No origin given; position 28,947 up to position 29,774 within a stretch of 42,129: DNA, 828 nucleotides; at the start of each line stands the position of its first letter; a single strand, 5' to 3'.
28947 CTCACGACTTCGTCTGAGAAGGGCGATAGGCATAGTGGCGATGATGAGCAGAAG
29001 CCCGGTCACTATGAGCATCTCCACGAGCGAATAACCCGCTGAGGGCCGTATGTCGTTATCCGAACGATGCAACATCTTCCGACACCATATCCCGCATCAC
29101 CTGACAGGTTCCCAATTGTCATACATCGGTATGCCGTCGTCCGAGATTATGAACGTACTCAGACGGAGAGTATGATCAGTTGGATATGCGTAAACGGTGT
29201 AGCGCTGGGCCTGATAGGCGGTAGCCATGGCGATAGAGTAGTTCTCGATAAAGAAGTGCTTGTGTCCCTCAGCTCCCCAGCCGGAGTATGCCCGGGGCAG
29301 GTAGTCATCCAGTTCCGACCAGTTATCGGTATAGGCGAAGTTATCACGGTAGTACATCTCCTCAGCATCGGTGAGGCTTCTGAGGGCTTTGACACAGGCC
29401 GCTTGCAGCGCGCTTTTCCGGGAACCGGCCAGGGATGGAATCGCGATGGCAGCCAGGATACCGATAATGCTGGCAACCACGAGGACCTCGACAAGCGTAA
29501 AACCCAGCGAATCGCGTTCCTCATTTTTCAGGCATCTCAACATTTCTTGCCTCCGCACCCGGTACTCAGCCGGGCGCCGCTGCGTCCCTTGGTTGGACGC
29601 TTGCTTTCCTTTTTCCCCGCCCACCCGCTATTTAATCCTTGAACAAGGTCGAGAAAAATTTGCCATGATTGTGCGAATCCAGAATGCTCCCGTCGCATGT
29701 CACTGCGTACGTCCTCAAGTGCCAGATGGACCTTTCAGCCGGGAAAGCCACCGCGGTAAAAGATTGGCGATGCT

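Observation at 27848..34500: Twelve consecutive, divergent prepilin paralogs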

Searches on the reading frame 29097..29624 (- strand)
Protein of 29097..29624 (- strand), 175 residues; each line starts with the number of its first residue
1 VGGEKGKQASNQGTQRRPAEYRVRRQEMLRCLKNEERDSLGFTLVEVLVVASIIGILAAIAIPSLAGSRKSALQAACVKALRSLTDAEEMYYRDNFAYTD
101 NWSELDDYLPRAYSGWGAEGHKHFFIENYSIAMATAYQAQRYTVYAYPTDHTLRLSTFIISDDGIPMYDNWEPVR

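Call 5: search_protein_families(library=pfam, proteins=[window:29097-29624:-], max_evalue=0.1)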
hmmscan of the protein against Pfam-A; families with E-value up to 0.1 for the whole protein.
window:29097-29624:- (175 aa): 2 families
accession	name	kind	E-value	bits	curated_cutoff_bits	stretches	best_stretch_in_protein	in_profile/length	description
PF07963.17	N_methyl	-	3.3e-07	30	21.2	1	39-62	4-27/27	Prokaryotic N-terminal methylation motif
PF19659.4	DUF6162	-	0.019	15.5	27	1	47-109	16-79/124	Family of unknown function (DUF6162)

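Call 13: find_homologous_proteins(query=window:29097-29543:-, max_evalue=0.001)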
Query window:29097-29543:- (148 aa): 163 proteins with E <= 0.001 among 435 candidates; the best 120 are listed.
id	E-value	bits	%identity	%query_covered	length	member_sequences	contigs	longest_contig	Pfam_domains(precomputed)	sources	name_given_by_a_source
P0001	2.6e-94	331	100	100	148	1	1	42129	PF07963.18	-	-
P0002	8.3e-63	229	72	100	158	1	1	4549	PF07963.18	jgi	jgi:prepilin-type N-terminal cleavage/methylation domain-containing protein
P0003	3.6e-62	227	71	100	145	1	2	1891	PF07963.18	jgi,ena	-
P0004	3.9e-62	226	71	100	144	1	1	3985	PF07963.18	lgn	-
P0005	1.8e-61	224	71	100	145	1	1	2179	PF07963.18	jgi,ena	-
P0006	2.0e-61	224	71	100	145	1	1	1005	PF07963.18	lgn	-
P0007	2.1e-61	224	71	100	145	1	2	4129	-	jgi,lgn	jgi:prepilin-type N-terminal cleavage/methylation domain-containing protein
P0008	3.9e-61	223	70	100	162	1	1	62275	PF07963.18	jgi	-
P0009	4.7e-61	223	69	100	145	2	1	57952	PF07963.18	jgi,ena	-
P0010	5.1e-61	223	70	100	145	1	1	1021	PF07963.18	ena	-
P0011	6.2e-61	223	70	100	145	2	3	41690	PF07963.18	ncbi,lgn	-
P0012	1.8e-60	221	69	100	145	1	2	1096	PF07963.18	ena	-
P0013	2.9e-60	220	70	100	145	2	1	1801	PF07963.18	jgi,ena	-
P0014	3.0e-60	220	72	100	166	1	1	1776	PF07963.18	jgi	jgi:type IV pilus assembly protein PilE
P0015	4.4e-60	220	70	100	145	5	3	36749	PF07963.18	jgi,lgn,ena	-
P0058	6.0e-42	161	58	99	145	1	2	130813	PF07963.18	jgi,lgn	jgi:prepilin-type N-terminal cleavage/methylation domain-containing protein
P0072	1.0e-10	60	37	89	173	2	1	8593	PF07963.18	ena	-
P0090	1.2e-7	50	33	88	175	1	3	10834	PF07963.18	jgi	-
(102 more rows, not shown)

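Call 14: find_encoding_contigs(protein=P0011, flank=10000, max_places=3)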
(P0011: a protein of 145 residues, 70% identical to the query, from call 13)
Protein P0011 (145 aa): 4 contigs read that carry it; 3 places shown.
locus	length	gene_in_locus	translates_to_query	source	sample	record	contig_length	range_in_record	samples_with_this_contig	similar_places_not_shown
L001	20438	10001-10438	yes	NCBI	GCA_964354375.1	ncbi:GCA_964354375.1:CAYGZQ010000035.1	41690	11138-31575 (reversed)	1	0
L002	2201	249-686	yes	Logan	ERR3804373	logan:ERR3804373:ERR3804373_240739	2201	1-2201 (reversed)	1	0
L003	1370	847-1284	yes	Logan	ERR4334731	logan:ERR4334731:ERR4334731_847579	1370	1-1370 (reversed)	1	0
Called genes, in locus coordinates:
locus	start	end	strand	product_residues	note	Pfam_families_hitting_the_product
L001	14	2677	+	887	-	-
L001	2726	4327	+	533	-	-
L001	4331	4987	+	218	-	-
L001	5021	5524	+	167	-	-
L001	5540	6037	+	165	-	PF07963:N_methyl (weak)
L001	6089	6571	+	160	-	-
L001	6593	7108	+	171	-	-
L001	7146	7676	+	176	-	PF07963:N_methyl (weak)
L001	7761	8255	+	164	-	-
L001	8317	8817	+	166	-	PF07963:N_methyl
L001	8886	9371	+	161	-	PF07963:N_methyl (faint)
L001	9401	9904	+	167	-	-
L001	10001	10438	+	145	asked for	PF07963:N_methyl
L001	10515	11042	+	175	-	-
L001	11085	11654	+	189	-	PF07963:N_methyl (weak)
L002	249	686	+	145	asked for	PF07963:N_methyl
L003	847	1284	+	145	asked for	PF07963:N_methyl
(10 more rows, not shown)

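Call 15: find_encoding_contigs(protein=P0058, flank=10000, max_places=2)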
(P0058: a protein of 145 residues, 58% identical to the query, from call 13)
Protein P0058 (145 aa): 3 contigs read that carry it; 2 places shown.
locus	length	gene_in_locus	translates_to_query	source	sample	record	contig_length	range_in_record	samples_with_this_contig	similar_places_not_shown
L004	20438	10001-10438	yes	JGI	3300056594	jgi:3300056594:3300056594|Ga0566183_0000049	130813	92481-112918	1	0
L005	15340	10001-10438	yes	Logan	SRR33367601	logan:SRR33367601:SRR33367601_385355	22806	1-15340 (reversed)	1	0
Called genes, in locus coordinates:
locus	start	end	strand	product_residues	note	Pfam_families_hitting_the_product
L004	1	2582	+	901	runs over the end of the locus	-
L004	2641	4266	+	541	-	-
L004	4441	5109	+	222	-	-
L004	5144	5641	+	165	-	-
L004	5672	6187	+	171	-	PF07963:N_methyl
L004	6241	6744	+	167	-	-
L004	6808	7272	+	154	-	PF07963:N_methyl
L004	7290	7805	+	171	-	PF07963:N_methyl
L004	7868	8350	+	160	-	PF07963:N_methyl (weak)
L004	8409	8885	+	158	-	PF07963:N_methyl (weak)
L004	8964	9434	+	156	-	PF07963:N_methyl (weak)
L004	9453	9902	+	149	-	PF07963:N_methyl (weak)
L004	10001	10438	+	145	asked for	PF07963:N_methyl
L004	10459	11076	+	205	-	PF07963:N_methyl (weak)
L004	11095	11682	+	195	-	-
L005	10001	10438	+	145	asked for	PF07963:N_methyl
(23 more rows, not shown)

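Call 17: find_related_loci(query=A2, collection=genome_contigs, flank=10000)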
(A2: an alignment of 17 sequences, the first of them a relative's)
Query A2 (148 aa) in genome_contigs; peptide patterns used: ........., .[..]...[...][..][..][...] (x = any residue, [..] = any of these).
359 stretches matched a pattern; 188 encode a relative of the query (tblastn E <= 1e-3); the best 80 are kept; 79 distinct loci.
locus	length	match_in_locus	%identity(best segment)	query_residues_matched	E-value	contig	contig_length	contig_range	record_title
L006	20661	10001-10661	70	1-148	5e-59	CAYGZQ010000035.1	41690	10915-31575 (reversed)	MAG TPA_asm: uncultured Planctomycetota bacterium isolate ERP119294_co1_436 genome assembly, contig: NODE_968_length_416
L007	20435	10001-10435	70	1-148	2e-57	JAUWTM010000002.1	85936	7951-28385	MAG: Planctomycetota bacterium isolate CSMAG_2580 CSMAG_2580_k127_5632330_length_85936_cov_26.0000, whole genome shotgun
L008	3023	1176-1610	68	1-148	8e-56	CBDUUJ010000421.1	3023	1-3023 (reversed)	MAG TPA_asm: uncultured bacterium isolate SRR22302362_concoct_119 genome assembly, contig: ERZ25746724.29741, whole geno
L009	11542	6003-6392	68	14-146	5e-50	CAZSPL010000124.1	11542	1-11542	MAG TPA_asm: uncultured Planctomycetota bacterium isolate binchicken_co129_593 genome assembly, contig: NODE_17591_lengt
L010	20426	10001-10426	66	1-143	1e-49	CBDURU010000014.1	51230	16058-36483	MAG TPA_asm: uncultured bacterium isolate SRR21487743_binner23_Refined_23 genome assembly, contig: ERZ25748485.95, whole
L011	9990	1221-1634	65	1-140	5e-49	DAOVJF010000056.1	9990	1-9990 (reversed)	MAG TPA_asm: Planctomycetota bacterium isolate CSMAG_1386 CSMAG_1386_k141_372906_length_9990_cov_13.0000, whole genome s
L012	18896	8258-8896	64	14-147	4e-46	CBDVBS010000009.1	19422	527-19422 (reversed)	MAG TPA_asm: uncultured bacterium isolate SRR22302362_concoct_44 genome assembly, contig: ERZ25746724.1094, whole genome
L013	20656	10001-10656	55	1-147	1e-40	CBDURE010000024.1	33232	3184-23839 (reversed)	MAG TPA_asm: uncultured bacterium isolate SRR22302362_metabat2_46 genome assembly, contig: ERZ25746724.424, whole genome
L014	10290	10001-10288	66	1-99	8e-41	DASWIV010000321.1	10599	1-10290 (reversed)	MAG TPA_asm: bacterium isolate SMAG_U2878 k141_1050713, whole genome shotgun sequence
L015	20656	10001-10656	55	1-147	2e-40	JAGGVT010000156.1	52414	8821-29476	MAG: bacterium isolate AUK107 PB_MBMC_061_c_000000000080, whole genome shotgun sequence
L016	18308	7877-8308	63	1-146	1e-48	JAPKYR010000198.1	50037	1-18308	MAG: bacterium isolate LacPavin_0920_SED3_MAG_49_9 LacPavin_0920_SED3_scaffold_325700, whole genome shotgun sequence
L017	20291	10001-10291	37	1-101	2e-11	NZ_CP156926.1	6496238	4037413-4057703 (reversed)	Sporomusa aerivorans strain DSM 13326 chromosome, complete genome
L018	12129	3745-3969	45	11-86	8e-13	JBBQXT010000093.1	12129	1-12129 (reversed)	MAG: Geobacterales bacterium isolate Co_metawrap_2127 Cmw_2127_k141_1249466_length_12129_cov_12.9960, whole genome shotg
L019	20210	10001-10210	43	11-80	1e-11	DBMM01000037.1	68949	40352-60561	MAG TPA_asm: Geobacter sp. UBA698 UBA698_contig_1019, whole genome shotgun sequence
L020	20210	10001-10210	43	11-80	1e-11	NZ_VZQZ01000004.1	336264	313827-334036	Oryzomonas japonica strain Red96 contig4, whole genome shotgun sequence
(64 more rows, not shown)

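Call 25: search_protein_families(library=ncbifam, proteins=[window:29097-29543:-], max_evalue=0.01)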
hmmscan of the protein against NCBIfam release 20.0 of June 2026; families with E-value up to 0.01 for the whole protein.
window:29097-29543:- (148 aa): 8 families
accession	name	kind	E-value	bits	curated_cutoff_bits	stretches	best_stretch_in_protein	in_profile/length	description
TIGR01710.1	typeII_sec_gspG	equivalog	5.1e-11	42.7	88.85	1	14-74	2-62/134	type II secretion system major pseudopilin GspG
NF041775.1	typeIV_PilA_Myxo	equivalog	1.7e-08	34.7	400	1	13-77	11-75/214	type IV pilin protein PilA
NF040999.1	pilin_ComGC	equivalog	1.3e-06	28.5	75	1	14-75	3-63/84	competence type IV pilus major pilin ComGC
NF007862.0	PRK10574.1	equivalog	1.8e-06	28.1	138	1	13-46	5-39/145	prepilin peptidase-dependent pilin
TIGR01708.2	typeII_sec_gspH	equivalog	2e-06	27.9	80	1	14-49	3-39/169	type II secretion system minor pseudopilin GspH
TIGR02532.1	IV_pilin_GFxxxE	domain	4.2e-06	26.4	16.3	1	14-35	3-24/24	prepilin-type N-terminal cleavage/methylation domain-containing protein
TIGR02596.1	TIGR02596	subfamily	0.00018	21.6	70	1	15-69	1-56/196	Verru_Chthon cassette protein D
NF041013.1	T4P_ComGE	equivalog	0.00076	19.5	49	1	14-47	5-38/83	competence type IV pilus minor pilin ComGE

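Call 35: predict_structure(alignment_id=A2)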
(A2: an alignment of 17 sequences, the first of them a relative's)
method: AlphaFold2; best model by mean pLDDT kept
length: 148 residues; sequences in the alignment: 17
mean_pLDDT: 62.0   pTM: 0.43
mean pLDDT of the five models: 62.0, 59.4, 59.3, 56.2, 51.8
residues with pLDDT >= 90: 1; 70-90: 35; 50-70: 84; < 50: 28
segments of 3 or more residues with pLDDT < 50: 1-15, 34-41, 85-87
pLDDT, mean of each block of 10 residues (from residue 1): 40 49 63 46 60 74 86 75 56 60 54 67 67 68 67
secondary structure, 60 per line:
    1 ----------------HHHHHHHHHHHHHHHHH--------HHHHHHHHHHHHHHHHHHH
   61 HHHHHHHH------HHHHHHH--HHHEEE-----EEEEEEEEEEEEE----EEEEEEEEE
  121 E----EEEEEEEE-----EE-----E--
elements in order: H17-33 H42-68 H75-81 E87-89 E95-107 E112-121 E126-133

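Call 36: find_homologous_proteins(query=A1, max_evalue=0.00001)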
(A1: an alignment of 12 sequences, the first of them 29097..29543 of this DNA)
Query A1 (12 sequences) (148 aa, profile of the alignment): 729 proteins with E <= 0.00001 among 2972 candidates; the best 120 are listed.
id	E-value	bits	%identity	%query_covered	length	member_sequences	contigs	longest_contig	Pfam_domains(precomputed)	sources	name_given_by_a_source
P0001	3.7e-43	165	100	100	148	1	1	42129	PF07963.18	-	-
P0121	3.7e-41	159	23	93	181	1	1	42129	-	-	-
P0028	1.9e-37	147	67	99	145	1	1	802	PF07963.18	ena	-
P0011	3.1e-37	146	70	100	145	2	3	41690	PF07963.18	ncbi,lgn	-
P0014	7.9e-37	145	72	100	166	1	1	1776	PF07963.18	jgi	jgi:type IV pilus assembly protein PilE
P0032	8.2e-37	145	67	100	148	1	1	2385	PF07963.18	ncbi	-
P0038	1.0e-36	144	66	99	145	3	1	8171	PF07963.18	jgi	jgi:prepilin-type N-terminal cleavage/methylation domain-containing protein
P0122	1.1e-36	144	32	90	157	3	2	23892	PF07963.18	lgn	-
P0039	1.6e-36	144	65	99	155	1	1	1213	PF07963.18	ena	-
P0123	2.0e-36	143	33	95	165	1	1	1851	PF07963.18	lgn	-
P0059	2.8e-36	143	55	99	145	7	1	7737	PF07963.18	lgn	-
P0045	5.1e-36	142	65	97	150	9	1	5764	PF07963.18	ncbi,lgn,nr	ncbi:prepilin-type N-terminal cleavage/methylation domain-containing protein [bacterium]|nr:prepilin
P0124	8.1e-36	141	35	84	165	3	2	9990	PF07963.18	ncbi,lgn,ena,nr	ncbi:type II secretion system protein [bacterium]|nr:type II secretion system protein [bacterium]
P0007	9.0e-36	141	71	100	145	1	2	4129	-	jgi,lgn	jgi:prepilin-type N-terminal cleavage/methylation domain-containing protein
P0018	1.2e-35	141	68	100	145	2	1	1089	PF07963.18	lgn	-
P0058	9.7e-35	138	58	99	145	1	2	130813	PF07963.18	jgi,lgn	jgi:prepilin-type N-terminal cleavage/methylation domain-containing protein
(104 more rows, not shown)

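Call 38: fold_search(model_id=the predicted structure, library=pdb)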
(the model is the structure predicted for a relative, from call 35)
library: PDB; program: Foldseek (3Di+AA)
matches with E <= 10: 268; with E <= 0.001: 0
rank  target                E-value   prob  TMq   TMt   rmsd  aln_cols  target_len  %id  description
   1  8urw_C                4.3e-01  0.51  0.22  0.03   7.9        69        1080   10  Cyanobacterial RNA polymerase elongation complex with NusG and CTP (released 2023-12-27)
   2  4c0f_C                5.2e-01  0.12  0.20  0.26  18.2       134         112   13  Structure of the NOT-box domain of human CNOT2 (released 2013-10-09)
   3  4c0f_B                5.5e-01  0.18  0.21  0.28  17.6       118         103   12  Structure of the NOT-box domain of human CNOT2 (released 2013-10-09)
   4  4c0f_D                9.3e-01  0.18  0.21  0.29   9.3        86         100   10  Structure of the NOT-box domain of human CNOT2 (released 2013-10-09)
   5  5hy6                  9.3e-01  0.10  0.20  0.21  17.8        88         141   16  Spodoptera frugiperda eukaryotic translation initiation factor EIF5A (released 2016-02-10)
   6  5sva_M                1.0e+00  0.08  0.18  0.17  14.3       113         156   10  Mediator-RNA Polymerase II Pre-Initiation Complex (released 2016-09-28)
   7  6p74                  1.2e+00  0.18  0.19  0.07   6.5        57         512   10  OLD nuclease from Thermus Scotoductus (released 2020-01-29)
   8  9krp_SC               1.4e+00  0.08  0.17  0.12  11.2        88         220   12  Structure of the HCV IRES-dependent 48S translation initiation complex with eIF5B and eIF3 (released 2025-12-03)
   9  6k0b_G                1.4e+00  0.06  0.21  0.24  13.1       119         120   11  cryo-EM structure of archaeal Ribonuclease P with mature tRNA (released 2019-06-19)
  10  8p03_E                1.5e+00  0.07  0.16  0.12  16.9       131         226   16  48S late-stage initiation complex with m6A mRNA (released 2024-03-20)
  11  7tqd_B                1.6e+00  0.12  0.20  0.07   6.4        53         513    8  Structure of Enterobacter cloacae Cap2-CdnD02 2:1 complex (released 2023-01-11)
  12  5dlq_F                1.6e+00  0.08  0.20  0.21  16.2        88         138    9  Crystal structure of RanGTP-Exportin 4-eIF5A complex (released 2016-06-22)
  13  7ypo_A                1.6e+00  0.07  0.15  0.08  10.2        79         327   14  Cryo-EM structure of baculovirus LEF-3 in complex with ssDNA (released 2023-01-25)
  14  4c0f_A                1.7e+00  0.13  0.20  0.29   9.6        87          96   10  Structure of the NOT-box domain of human CNOT2 (released 2013-10-09)
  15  4gwp_G                1.7e+00  0.08  0.17  0.16  13.4        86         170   10  Structure of the Mediator Head Module from S. cerevisiae (released 2012-10-31)
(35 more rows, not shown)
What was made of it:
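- Tried and rejected: It gave pLDDT 62, and the fold search on it was meaningless, with all E-values at 0.4 or above (calls 35, 38).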

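Call 45: predict_structure(alignment_id=A4)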
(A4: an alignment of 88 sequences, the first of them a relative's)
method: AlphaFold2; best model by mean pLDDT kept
length: 148 residues; sequences in the alignment: 88
mean_pLDDT: 86.8   pTM: 0.71
mean pLDDT of the five models: 86.8, 86.5, 86.5, 86.2, 85.9
residues with pLDDT >= 90: 101; 70-90: 24; 50-70: 20; < 50: 3
segments of 3 or more residues with pLDDT < 50: none
pLDDT, mean of each block of 10 residues (from residue 1): 50 80 97 90 94 95 96 91 75 65 93 94 93 96 94
secondary structure, 60 per line:
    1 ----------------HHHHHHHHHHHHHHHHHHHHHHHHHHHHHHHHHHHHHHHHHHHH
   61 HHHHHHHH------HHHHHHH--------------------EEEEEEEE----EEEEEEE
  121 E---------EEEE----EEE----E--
elements in order: H17-68 H75-81 E102-109 E114-121 E131-134 E139-141
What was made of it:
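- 29097..29543 (-): pil10: candidate major pilin. The longest ORF extends to 29624. The AF2 model has pLDDT 86.8 (call 45).
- On Type IV pilins (class III signal peptide proteins): The AF2 model has pLDDT 86.8, with helix 17-68 and four strands (call 45).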

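Call 49: fold_search(model_id=the predicted structure, library=pdb)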
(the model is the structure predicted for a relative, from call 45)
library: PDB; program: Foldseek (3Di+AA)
matches with E <= 10: 148; with E <= 0.001: 1
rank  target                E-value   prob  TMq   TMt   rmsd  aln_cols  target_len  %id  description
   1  6xxd_A                9.7e-05  1.00  0.63  0.73   3.8       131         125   29  CryoEM structure of the type IV pilin PilA4 from Thermus thermophilus (released 2020-03-11)
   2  2ope_D                2.1e-02  1.00  0.42  0.52   5.8       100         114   12  Crystal structure of the Neisseria meningitidis minor Type IV pilin, PilX, in space group P43 (released 2007-10-23)
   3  4d40_A                2.9e-02  1.00  0.43  0.67   3.3        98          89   16  High-Resolution Structure of a Type IV Pilin from Shewanella oneidensis (released 2015-04-29)
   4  2ope_A                7.3e-02  0.97  0.42  0.51   6.4       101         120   13  Crystal structure of the Neisseria meningitidis minor Type IV pilin, PilX, in space group P43 (released 2007-10-23)
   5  2ope_C                1.2e-01  0.96  0.42  0.54   6.2        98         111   13  Crystal structure of the Neisseria meningitidis minor Type IV pilin, PilX, in space group P43 (released 2007-10-23)
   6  5hz7_A                1.3e-01  0.99  0.45  0.15   4.6       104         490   12  High-resolution crystal structure of the minor DNA-binding pilin ComP from Neisseria meningitidis in fusion with MBP (released 2016-05-18)
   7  1oqw_A                1.3e-01  0.96  0.54  0.56   5.7       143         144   21  Full-Length PAK Pilin from Pseudomonas aeruginosa (released 2003-06-03)
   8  2opd_A                1.6e-01  0.94  0.44  0.52   6.0       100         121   13  Structure of the Neisseria meningitidis minor Type IV pilin, PilX (released 2007-10-23)
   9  2oyb                  1.1e+00  0.15  0.19  0.13   5.7        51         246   14  The crystal structure of OspA mutant (released 2008-03-04)
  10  6iys                  1.6e+00  0.12  0.19  0.13   5.8        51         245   12  Loop deletion and proline insertion mutant (deleting six residues and inserted three proline residues) (released 2019-07-03)
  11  4wwu_B                1.7e+00  0.07  0.12  0.06   9.8        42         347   14  Structure of Mex67:Mtr2 (released 2015-02-04)
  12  8xwg                  2.2e+00  0.11  0.19  0.10   5.8        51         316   12  OspA variants for thioflavin-T binding (released 2024-11-27)
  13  9f90_H                2.4e+00  0.11  0.17  0.21   7.3        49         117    8  Crystal structure of a designed three-motif Respiratory Syncytial Virus immunogen in complex with motavizumab fab (released 2025-05-21)
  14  4bhr_B                3.2e+00  0.18  0.25  0.40   3.5        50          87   12  Structure of the TTHA1221 type IV pilin protein from Thermus thermophilus (released 2013-11-20)
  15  6z46_E                3.2e+00  0.04  0.17  0.12  14.6        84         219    8  Structure of the S. acidocaldarius 20S proteasome (Saci0613/Saci0662) (released 2020-08-05)
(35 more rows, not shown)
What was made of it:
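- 29097..29543 (-): The best PDB match is the T. thermophilus major pilin PilA4, 6xxd_A, at E 9.7e-5 and TM 0.63/0.73 (call 49).
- On Type IV pilins (class III signal peptide proteins): The top Foldseek hits are pilins (call 49).
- Closest known: Thermus thermophilus pilA1-pilA4 pilin cluster and the major pilin PilA4. Same: PilA4 is the best structural match for pil10: TM 0.63/0.73, 29% identity (call 49).
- The pil10 model has a pilin fold that matches PilA4, PilX, ComP and PAK pilin (calls 45, 49).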

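Call 51: find_encoding_contigs(protein=P0090, flank=10000, max_places=2)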
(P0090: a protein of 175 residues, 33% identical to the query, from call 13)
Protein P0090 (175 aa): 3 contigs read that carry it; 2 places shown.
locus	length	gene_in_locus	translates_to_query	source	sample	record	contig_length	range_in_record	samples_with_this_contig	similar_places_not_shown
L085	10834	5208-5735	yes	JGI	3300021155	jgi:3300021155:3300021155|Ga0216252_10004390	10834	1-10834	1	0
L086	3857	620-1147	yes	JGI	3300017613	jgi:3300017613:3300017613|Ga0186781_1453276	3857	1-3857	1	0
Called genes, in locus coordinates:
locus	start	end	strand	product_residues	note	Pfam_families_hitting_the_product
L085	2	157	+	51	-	?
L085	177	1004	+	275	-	-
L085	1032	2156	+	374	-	PF13439:Glyco_transf_4 (weak), PF00534:Glycos_transf_1, PF13692:Glyco_trans_1_4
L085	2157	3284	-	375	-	PF02706:Wzz (faint)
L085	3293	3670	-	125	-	PF01648:ACPS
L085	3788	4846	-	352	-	PF00072:Response_reg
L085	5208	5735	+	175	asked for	PF07963:N_methyl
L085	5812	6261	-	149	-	PF02580:Tyr_Deacylase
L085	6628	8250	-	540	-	PF14522:Cytochrome_C7 (faint), PF14537:Cytochrom_c3_2 (faint), PF22113:Mtrc-MtrF_II-IV_dom (weak)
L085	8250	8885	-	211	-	PF03916:NrfD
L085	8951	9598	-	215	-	-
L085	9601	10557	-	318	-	PF12838:Fer4_7 (faint), PF13187:Fer4_9 (faint), PF12797:Fer4_2 (weak), PF12837:Fer4_6 (faint), PF13237:Fer4_10 (faint), PF13247:Fer4_11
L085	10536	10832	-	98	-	?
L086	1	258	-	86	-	?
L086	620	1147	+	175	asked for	PF07963:N_methyl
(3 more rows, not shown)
